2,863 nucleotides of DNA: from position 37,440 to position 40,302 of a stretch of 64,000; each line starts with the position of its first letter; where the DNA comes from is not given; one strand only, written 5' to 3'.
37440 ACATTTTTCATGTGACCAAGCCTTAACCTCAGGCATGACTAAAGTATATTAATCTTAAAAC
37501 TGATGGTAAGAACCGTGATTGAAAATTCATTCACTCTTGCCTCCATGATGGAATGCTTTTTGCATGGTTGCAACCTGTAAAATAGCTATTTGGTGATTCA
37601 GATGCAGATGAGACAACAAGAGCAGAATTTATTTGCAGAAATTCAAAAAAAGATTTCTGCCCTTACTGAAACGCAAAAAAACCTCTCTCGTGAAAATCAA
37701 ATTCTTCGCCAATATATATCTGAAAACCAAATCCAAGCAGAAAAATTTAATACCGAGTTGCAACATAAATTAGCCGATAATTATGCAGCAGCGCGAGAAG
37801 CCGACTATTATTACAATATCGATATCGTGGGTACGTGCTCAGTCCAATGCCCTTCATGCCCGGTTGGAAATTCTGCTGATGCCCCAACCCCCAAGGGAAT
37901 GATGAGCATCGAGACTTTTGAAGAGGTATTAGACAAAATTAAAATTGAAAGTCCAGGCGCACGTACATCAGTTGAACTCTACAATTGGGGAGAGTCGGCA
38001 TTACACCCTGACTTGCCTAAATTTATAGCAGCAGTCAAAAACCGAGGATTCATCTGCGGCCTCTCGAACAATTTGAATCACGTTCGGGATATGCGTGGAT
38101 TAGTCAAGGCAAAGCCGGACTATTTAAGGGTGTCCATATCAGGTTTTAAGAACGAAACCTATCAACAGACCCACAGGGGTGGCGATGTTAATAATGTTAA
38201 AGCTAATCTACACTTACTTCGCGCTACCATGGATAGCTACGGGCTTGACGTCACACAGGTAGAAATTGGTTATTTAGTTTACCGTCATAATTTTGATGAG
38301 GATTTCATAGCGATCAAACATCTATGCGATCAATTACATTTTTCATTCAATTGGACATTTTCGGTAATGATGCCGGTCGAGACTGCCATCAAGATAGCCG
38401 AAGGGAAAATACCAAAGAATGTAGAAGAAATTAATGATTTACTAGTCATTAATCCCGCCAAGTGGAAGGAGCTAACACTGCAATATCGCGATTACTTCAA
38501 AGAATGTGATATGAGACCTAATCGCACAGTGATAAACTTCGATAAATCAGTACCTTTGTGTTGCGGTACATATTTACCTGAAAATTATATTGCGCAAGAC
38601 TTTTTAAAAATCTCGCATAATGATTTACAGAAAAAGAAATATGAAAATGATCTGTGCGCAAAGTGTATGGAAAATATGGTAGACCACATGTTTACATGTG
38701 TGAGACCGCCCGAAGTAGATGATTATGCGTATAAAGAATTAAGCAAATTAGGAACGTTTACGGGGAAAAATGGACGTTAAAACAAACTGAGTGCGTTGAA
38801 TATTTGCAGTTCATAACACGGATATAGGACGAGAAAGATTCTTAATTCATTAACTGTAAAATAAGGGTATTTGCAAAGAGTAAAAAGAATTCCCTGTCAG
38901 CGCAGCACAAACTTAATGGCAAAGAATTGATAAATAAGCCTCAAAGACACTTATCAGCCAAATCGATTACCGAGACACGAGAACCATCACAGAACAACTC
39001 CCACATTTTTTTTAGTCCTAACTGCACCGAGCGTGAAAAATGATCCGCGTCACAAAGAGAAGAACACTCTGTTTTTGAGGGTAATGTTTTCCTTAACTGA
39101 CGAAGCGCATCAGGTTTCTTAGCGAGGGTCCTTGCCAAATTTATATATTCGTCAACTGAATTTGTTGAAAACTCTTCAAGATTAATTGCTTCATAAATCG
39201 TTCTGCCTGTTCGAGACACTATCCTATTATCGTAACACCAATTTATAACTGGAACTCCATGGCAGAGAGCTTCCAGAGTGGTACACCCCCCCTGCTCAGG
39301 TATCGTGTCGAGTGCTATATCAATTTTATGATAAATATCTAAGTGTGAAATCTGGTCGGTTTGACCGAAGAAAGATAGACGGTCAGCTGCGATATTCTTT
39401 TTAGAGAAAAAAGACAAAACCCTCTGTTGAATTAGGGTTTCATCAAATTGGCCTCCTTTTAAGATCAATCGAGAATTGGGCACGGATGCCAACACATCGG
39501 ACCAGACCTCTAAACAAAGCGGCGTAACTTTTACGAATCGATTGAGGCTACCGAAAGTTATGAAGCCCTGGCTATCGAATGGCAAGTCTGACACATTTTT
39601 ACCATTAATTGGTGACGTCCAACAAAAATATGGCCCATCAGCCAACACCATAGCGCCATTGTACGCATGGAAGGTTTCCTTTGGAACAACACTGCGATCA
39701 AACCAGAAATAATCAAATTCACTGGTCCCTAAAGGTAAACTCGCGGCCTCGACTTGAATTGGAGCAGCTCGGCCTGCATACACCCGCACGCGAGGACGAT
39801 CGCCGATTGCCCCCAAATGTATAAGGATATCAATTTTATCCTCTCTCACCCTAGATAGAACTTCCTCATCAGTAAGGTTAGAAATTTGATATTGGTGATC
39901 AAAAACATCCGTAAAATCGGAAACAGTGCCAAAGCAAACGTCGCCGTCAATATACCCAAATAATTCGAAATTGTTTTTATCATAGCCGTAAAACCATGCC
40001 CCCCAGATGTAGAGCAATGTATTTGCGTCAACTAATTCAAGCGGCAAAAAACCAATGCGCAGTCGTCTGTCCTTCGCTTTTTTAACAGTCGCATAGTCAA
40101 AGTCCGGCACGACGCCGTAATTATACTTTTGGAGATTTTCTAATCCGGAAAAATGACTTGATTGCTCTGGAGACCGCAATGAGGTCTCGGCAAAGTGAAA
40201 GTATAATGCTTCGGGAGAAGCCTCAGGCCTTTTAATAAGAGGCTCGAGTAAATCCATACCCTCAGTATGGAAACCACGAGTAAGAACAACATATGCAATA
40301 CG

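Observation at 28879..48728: ~20 kb island combining heptose activation genes, four radical-SAM enzymes and five TPR-tethered glycosyltransferase modules: candidate novel (protein?) glycosylation system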

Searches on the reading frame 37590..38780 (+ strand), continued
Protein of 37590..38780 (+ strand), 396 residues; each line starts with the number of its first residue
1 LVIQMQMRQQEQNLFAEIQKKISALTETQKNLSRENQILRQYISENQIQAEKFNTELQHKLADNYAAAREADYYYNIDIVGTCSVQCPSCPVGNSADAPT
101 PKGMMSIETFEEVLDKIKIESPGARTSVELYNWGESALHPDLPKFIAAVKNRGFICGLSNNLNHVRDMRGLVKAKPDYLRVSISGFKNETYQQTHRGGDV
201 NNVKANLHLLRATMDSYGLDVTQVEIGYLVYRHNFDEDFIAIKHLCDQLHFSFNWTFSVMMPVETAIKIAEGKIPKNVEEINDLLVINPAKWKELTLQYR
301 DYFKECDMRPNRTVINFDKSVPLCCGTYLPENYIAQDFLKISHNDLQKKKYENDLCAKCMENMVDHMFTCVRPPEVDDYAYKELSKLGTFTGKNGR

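Call 32: search_protein_families(library=pfam, proteins=[L032:7581-9272:-, L006:1057-2310:+, L023:8924-9763:+, L018:218-1000:+, L016:6830-7951:+, L030:8781-9443:+, L024:14207-15202:-, L005:9330-9866:+, L072:2198-3316:+, L030:5609-6520:+], max_evalue=0.001)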
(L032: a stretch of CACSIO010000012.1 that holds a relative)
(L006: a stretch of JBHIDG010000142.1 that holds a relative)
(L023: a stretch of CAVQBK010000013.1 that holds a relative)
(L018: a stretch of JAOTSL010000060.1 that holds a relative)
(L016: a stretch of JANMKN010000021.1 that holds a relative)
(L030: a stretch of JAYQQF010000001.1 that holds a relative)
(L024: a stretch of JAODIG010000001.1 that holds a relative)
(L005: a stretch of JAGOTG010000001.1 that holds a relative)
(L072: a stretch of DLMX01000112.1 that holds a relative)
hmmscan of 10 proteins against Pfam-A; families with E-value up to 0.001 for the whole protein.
L032:7581-9272:- (563 aa): 2 families
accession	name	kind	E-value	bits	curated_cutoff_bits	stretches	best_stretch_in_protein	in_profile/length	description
PF07699.19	Ephrin_rec_like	-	9.8e-40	134.6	23.1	5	75-123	1-48/48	Tyrosine-protein kinase ephrin type A/B receptor-like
PF23091.2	TNFR_ELAPOR1_6th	-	1.4e-06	28.6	33.2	0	358-379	1-22/41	ELAPOR1-like, TNF receptor-like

L006:1057-2310:+ (417 aa): 6 families
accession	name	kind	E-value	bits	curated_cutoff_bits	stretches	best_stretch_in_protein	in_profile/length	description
PF08484.17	Methyltransf_14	-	1.3e-46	158.8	23.5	1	255-412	1-160/160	C-methyltransferase C-terminal domain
PF08421.16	Methyltransf_13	-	7.1e-20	71.4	31.3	1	15-76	1-62/62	Putative zinc binding domain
PF13489.12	Methyltransf_23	-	5.3e-15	56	27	1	91-249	3-162/164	Methyltransferase domain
PF08242.18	Methyltransf_12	-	2.9e-07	31.5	30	1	113-205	1-98/98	Methyltransferase domain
PF08241.18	Methyltransf_11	-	5e-05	24.3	21.2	1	114-207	2-95/95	Methyltransferase domain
PF13649.12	Methyltransf_25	-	7.7e-05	23.7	27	1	112-203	1-97/97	Methyltransferase domain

L023:8924-9763:+ (279 aa): 4 families
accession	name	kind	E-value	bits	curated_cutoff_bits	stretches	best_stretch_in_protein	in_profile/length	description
PF13561.12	adh_short_C2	-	9.4e-68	228.7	27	1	40-277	1-236/236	Enoyl-(Acyl carrier protein) reductase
PF00106.31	adh_short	-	4.2e-60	203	26.6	1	34-226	1-192/195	short chain dehydrogenase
PF08659.16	KR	-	3e-11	44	22.6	1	35-186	2-152/180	KR domain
PF01370.27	Epimerase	-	1e-05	25.5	20.9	1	36-147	1-102/240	NAD dependent epimerase/dehydratase family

L018:218-1000:+ (260 aa): 2 families
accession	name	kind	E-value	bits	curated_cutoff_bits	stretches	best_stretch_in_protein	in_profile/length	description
PF04989.18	RMNT_CmcI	-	1.6e-91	306.1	23.2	1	40-259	2-206/206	Rhamnosyl O-methyltransferase/CmcI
PF13578.12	Methyltransf_24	-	3.9e-05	24.9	26.3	1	75-197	1-101/105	Methyltransferase domain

L016:6830-7951:+ (373 aa): 2 families
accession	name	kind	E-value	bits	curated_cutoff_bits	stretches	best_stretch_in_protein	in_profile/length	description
PF01041.23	DegT_DnrJ_EryC1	-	1.3e-109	367.2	19.8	1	11-368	3-359/360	DegT/DnrJ/EryC1/StrS aminotransferase family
PF00155.27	Aminotran_1_2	-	3.3e-05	23.7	19.7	1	33-126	42-151/361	Aminotransferase class I and II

L030:8781-9443:+ (220 aa): 1 family
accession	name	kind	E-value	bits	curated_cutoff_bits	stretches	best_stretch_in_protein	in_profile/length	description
PF00908.23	dTDP_sugar_isom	-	3.5e-62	209.5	27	1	38-207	2-166/168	dTDP-4-dehydrorhamnose 3,5-epimerase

L024:14207-15202:- (331 aa): 5 families
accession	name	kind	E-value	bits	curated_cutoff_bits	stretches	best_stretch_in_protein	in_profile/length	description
PF00005.33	ABC_tran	-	8.7e-35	120.7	25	1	38-179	1-136/137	ABC transporter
PF13401.12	AAA_22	-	3.2e-05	24.7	27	1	48-213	5-127/130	AAA domain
PF03193.22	RsgA_GTPase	-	4.9e-05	23.6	30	1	47-82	105-140/174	RsgA GTPase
PF02463.25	SMC_N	-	0.00033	20.6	40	0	139-225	130-211/220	RecF/RecN/SMC N terminal domain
PF13304.12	AAA_21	-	0.00045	20.8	27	0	149-211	235-299/304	AAA domain, putative AbiEii toxin, Type IV TA system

L005:9330-9866:+ (178 aa): 0 families

L072:2198-3316:+ (372 aa): 6 families
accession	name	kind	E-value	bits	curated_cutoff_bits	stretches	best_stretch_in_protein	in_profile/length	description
PF16363.11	GDP_Man_Dehyd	-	1.4e-35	123.7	27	1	26-335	1-331/332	GDP-mannose 4,6 dehydratase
PF01370.27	Epimerase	-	7e-31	107.9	20.9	1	25-259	1-230/240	NAD dependent epimerase/dehydratase family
PF02719.21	Polysacc_synt_2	-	7e-14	52.1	20.2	1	25-149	1-134/293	Polysaccharide biosynthesis protein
PF04321.23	RmlD_sub_bind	-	3.1e-09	36.8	27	1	24-178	2-135/287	RmlD substrate binding domain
PF07993.18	NAD_binding_4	-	1.6e-07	31.2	20.1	1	92-183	89-192/258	Male sterility protein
PF01073.25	3Beta_HSD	-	1.7e-07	31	22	1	26-209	1-186/280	3-beta hydroxysteroid dehydrogenase/isomerase family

L030:5609-6520:+ (303 aa): 2 families
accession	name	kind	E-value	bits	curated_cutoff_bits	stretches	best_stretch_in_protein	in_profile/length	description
PF00483.29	NTP_transferase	-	1.4e-16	61.2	21.2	1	36-242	3-200/245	Nucleotidyl transferase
PF12804.13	NTP_transf_3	-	9.1e-07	29.6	27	1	36-95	2-54/160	MobA-like NTP transferase domain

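Call 45: search_protein_families(library=ncbifam, proteins=[L032:7581-9272:-, L030:13575-16145:-, L002:16520-17146:-, L002:15565-16533:-, L002:2529-3527:+], max_evalue=0.001)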
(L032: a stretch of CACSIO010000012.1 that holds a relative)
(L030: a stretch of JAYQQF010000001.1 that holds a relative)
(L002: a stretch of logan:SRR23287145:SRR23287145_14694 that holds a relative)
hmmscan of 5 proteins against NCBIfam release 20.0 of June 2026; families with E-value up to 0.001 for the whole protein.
L032:7581-9272:- (563 aa): 0 families

L030:13575-16145:- (856 aa): 30 families (the best 25 are shown)
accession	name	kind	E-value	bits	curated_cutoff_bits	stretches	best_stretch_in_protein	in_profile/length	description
TIGR02917.1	PEP_TPR_lipo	equivalog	1.6e-34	119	312.2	1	31-391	158-518/899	XrtA/PEP-CTERM system TPR-repeat protein PrsT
TIGR02521.1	type_IV_pilW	equivalog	1.4e-33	116.4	154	2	36-196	35-197/234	type IV pilus biogenesis/stability protein PilW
NF040959.1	MamA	equivalog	4.2e-31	108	200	3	197-334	66-203/204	magnetosome protein MamA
NF033762.1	social_mot_Tgl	equivalog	2.3e-22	79.6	225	3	237-379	32-177/252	social motility TPR repeat lipoprotein Tgl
NF033920.0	C39_PA2778_fam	equivalog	4.3e-21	75.5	150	2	31-126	155-250/255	PA2778 family cysteine peptidase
NF052415.1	T3SS_chap_SctY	equivalog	4.8e-18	65.6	70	2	165-234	3-72/106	type III secretion apparatus assembly chaperone SctY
NF033758.1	gliding_GltE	equivalog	4.2e-17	62.2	225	1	39-220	127-308/411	adventurous gliding motility TPR repeat lipoprotein GltE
NF008520.0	PRK11447.1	equivalog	6.6e-16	57.3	858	2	28-177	569-720/1157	cellulose synthase complex outer membrane protein BcsC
TIGR03939.1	PGA_TPR_OMP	equivalog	4e-15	55.1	366.65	2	128-307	13-191/800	poly-beta-1,6 N-acetyl-D-glucosamine export porin PgaA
NF008757.0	PRK11788.1-5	equivalog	2.4e-14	53.3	363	1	33-235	104-315/388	lipopolysaccharide assembly protein LapB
TIGR02552.1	LcrH_SycD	equivalog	7.1e-14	51.7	104.8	1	38-126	24-112/136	SycD/LcrH family type III secretion system chaperone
TIGR00990.1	3a0801s09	subfamily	1e-13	50.8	757.25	2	55-186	354-485/615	mitochondrial import receptor subunit TOM70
NF008756.0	PRK11788.1-4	equivalog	1.2e-12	47.5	474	1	44-232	119-313/389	lipopolysaccharide assembly protein LapB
TIGR00540.1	TPR_hemY_coli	hypoth_equivalog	6.8e-12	44.8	142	1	27-159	256-384/385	heme biosynthesis-associated TPR protein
NF008391.2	PRK11189.1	equivalog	5.4e-11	42.5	250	1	295-419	90-211/297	lipoprotein NlpI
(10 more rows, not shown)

L002:16520-17146:- (208 aa): 0 families

L002:15565-16533:- (322 aa): 0 families

L002:2529-3527:+ (332 aa): 28 families (the best 25 are shown)
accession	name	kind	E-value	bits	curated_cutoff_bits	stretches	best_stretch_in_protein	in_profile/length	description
TIGR01179.1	galE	equivalog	2.1e-30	105.7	262.3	1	6-294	1-312/332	UDP-glucose 4-epimerase GalE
NF043036.1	ErythonDh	equivalog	1.4e-22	80.3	325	1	6-172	2-175/321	D-erythronate dehydrogenase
TIGR03466.1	HpnA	hypoth_equivalog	3.8e-21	75.3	367.65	1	6-262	2-249/327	hopanoid-associated sugar epimerase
TIGR04180.1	EDH_00030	hypoth_equivalog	7.6e-21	74.4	475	1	7-269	1-266/297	NAD-dependent 4,6-dehydratase LegB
TIGR01181.1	dTDP_gluc_dehyt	equivalog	2.7e-20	72.7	365.1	1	6-298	1-303/321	dTDP-glucose 4,6-dehydratase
TIGR02197.1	heptose_epim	equivalog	2.2e-18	66.5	274.6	1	7-265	1-266/316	ADP-glyceromanno-heptose 6-epimerase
NF042423.1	oxyalk_red_Shew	equivalog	3.1e-14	52.8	580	1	5-217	9-211/331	2-alkyl-3-oxoalkanoate reductase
NF052578.1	StrlDmthSdmBMthl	equivalog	2.9e-13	50.3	600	1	7-263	3-249/328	sterol demethylase protein SdmB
NF007956.0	PRK10675.1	subfamily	3.2e-13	49.5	394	1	6-160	2-162/338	UDP-glucose 4-epimerase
NF042422.1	oxyalk_red_OleD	equivalog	3.5e-13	49.6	580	1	6-224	2-212/329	2-alkyl-3-oxoalkanoate reductase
NF011728.1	PRK15181.1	equivalog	6.4e-12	45.1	760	1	3-157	14-175/348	Vi polysaccharide biosynthesis UDP-N-acetylglucosaminuronic acid C-4 epimerase TviC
TIGR01214.1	rmlD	equivalog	2.3e-11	43.3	224.05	1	6-259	1-226/285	dTDP-4-dehydrorhamnose reductase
NF008872.0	PRK11908.1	equivalog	4e-11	42.5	294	1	6-260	3-272/349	bifunctional UDP-4-keto-pentose/UDP-xylose synthase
NF007582.0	PRK10217.1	equivalog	7e-09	35.2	698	1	6-259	3-270/355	dTDP-glucose 4,6-dehydratase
TIGR03589.1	PseB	equivalog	9.4e-09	34.6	407.75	1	4-120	4-122/324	UDP-N-acetylglucosamine 4,6-dehydratase (inverting)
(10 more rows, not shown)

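Call 74: search_solved_structures(query=A1, max_evalue=0.001)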
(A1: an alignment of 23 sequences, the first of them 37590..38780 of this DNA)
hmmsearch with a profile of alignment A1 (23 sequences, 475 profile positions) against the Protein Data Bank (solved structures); distinct sequences matched with E-value up to 0.001: 79 (the best 60 are shown).
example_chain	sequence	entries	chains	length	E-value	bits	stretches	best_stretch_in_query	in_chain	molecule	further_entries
9qhb_A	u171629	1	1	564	4.9e-44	153.9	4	396-471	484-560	Engineered tetratricopeptide repeat protein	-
8bu0_A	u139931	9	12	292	4.6e-25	91.4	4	396-464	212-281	Consensus tetratricopeptide repeat protein | Crystal structure of an 8-repeat consensus TPR superhelix with Zinc. | Monomer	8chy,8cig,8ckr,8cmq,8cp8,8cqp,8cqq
9qhc_A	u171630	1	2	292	2.2e-23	85.8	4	395-460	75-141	Engineered tetratricopeptide repeat protein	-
7yea_A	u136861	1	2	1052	2e-21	79.4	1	403-469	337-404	UDP-N-acetylglucosamine--peptide N-acetylglucosaminyltransferase 110 kDa subunit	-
7yeh_B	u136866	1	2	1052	2.1e-21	79.3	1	403-470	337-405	UDP-N-acetylglucosamine--peptide N-acetylglucosaminyltransferase 110 kDa subunit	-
7ntf_A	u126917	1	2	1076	3e-21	78.8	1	400-470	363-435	Isoform 1 of UDP-N-acetylglucosamine--peptide N-acetylglucosaminyltransferase 110 kDa subu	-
1w3b_A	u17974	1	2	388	4.1e-19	71.8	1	400-471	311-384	UDP-N-ACETYLGLUCOSAMINE--PEPTIDE N-ACETYLGLUCOSAMINYLTRANSFERASE 110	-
6eou_A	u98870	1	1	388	7.4e-19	70.9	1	400-471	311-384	UDP-N-acetylglucosamine--peptide N-acetylglucosaminyltransferase 110 kDa subunit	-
7y4i_A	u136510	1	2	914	8e-15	57.6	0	398-465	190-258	Probable UDP-N-acetylglucosamine--peptide N-acetylglucosaminyltransferase SPINDLY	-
8dtf_A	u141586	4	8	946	9.1e-15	57.4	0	398-465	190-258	Probable UDP-N-acetylglucosamine--peptide N-acetylglucosaminyltransferase SPINDLY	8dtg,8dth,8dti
7obi_A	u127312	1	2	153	1.5e-13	53.4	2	400-472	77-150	CTPR-rv4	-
8ch0_A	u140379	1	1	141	3.4e-13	52.2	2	395-460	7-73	Consensus tetratricopeptide repeat protein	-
2fo7_A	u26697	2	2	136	5.3e-13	51.6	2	398-460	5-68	SYNTHETIC CONSENSUS TPR PROTEIN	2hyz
9gzg_A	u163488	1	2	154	2.9e-11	45.9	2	400-472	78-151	Engineered CTPR protein with glutamic acids for conductivity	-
5lvv_A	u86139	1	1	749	8.4e-11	44.3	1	398-471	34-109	UDP-N-acetylglucosamine--peptide N-acetylglucosaminyltransferase 110 kDa subunit,UDP-N-ace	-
8wm2_A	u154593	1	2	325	6.8e-07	31.4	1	27-166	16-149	Fe-S radical SAM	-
7tol_A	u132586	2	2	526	7.9e-06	28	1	60-156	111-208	glycerol dibiphytanyl glycerol tetraether - macrocyclic archaeol synthase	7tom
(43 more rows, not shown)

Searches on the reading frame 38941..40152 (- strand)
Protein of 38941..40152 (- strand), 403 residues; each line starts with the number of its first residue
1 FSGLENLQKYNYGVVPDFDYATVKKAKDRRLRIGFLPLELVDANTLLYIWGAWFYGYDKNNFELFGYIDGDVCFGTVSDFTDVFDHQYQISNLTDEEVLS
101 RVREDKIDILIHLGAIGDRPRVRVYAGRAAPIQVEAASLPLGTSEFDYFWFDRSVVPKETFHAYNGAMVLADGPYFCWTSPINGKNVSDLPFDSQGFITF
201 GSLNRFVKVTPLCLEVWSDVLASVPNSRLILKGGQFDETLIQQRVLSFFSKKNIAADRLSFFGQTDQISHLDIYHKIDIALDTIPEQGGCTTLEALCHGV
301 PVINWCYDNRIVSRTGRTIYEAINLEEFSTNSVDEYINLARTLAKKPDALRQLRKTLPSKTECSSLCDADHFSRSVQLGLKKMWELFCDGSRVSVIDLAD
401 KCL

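Call 45: search_protein_families(library=ncbifam, proteins=[window:38941-40107:-], max_evalue=0.001)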
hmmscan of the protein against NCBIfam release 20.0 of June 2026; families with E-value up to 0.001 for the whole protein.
window:38941-40107:- (388 aa): 0 families

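Call 73: search_solved_structures(query=window:38941-40152:-, max_evalue=0.01)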
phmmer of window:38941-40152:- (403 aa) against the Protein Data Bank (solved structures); distinct sequences matched with E-value up to 0.01: 19.
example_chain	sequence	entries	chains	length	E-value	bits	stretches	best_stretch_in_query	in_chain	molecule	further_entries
7y4i_A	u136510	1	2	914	3.6e-39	138.1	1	92-392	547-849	Probable UDP-N-acetylglucosamine--peptide N-acetylglucosaminyltransferase SPINDLY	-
8dtf_A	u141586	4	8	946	1.9e-38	135.8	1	92-392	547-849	Probable UDP-N-acetylglucosamine--peptide N-acetylglucosaminyltransferase SPINDLY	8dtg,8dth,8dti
5djs_A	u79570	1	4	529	4.6e-34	121.3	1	27-389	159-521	Tetratricopeptide TPR_2 repeat protein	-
5a01_A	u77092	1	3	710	4.4e-16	62.1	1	198-391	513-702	O-GLYCOSYLTRANSFERASE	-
6q4m_A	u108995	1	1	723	7.9e-14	54.7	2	193-392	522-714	UDP-N-acetylglucosamine--peptide N-acetylglucosaminyltransferase 110 kDa subunit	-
5npr_A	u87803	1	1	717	1.4e-13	53.8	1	193-392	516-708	UDP-N-acetylglucosamine--peptide N-acetylglucosaminyltransferase 110 kDa subunit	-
6tka_AAA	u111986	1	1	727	1.4e-13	53.8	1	193-392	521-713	UDP-N-acetylglucosamine--peptide N-acetylglucosaminyltransferase 110 kDa subunit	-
5nps_A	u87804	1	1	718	1.5e-13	53.8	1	193-392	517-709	UDP-N-acetylglucosamine--peptide N-acetylglucosaminyltransferase 110 kDa subunit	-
8cm9_A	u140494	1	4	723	1.5e-13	53.8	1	193-392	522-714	UDP-N-acetylglucosamine--peptide N-acetylglucosaminyltransferase 110 kDa subunit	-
3pe3_A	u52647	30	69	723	1.5e-13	53.8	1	193-392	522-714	UDP-N-acetylglucosamine--peptide N-acetylglucosaminyltransferase 110 kDa subunit | UDP-N-ACETYLGLUCOSAMINE--PEPTIDE N-ACETYLGLUCOSAMINYL TRANSFERASE 110 KDA SUB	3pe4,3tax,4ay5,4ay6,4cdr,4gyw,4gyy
5lvv_A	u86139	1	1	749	1.6e-13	53.6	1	193-392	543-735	UDP-N-acetylglucosamine--peptide N-acetylglucosaminyltransferase 110 kDa subunit,UDP-N-ace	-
5lwv_A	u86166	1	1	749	1.6e-13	53.6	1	193-392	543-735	Host cell factor 1,UDP-N-acetylglucosamine--peptide N-acetylglucosaminyltransferase 110 kD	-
6ibo_A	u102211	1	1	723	2.2e-13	53.2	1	193-392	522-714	UDP-N-acetylglucosamine--peptide N-acetylglucosaminyltransferase 110 kDa subunit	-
5hgv_A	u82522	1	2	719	2.6e-13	53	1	193-392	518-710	UDP-N-acetylglucosamine--peptide N-acetylglucosaminyltransferase 110 kDa subunit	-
7yea_A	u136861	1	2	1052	4.1e-13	52.3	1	193-392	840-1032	UDP-N-acetylglucosamine--peptide N-acetylglucosaminyltransferase 110 kDa subunit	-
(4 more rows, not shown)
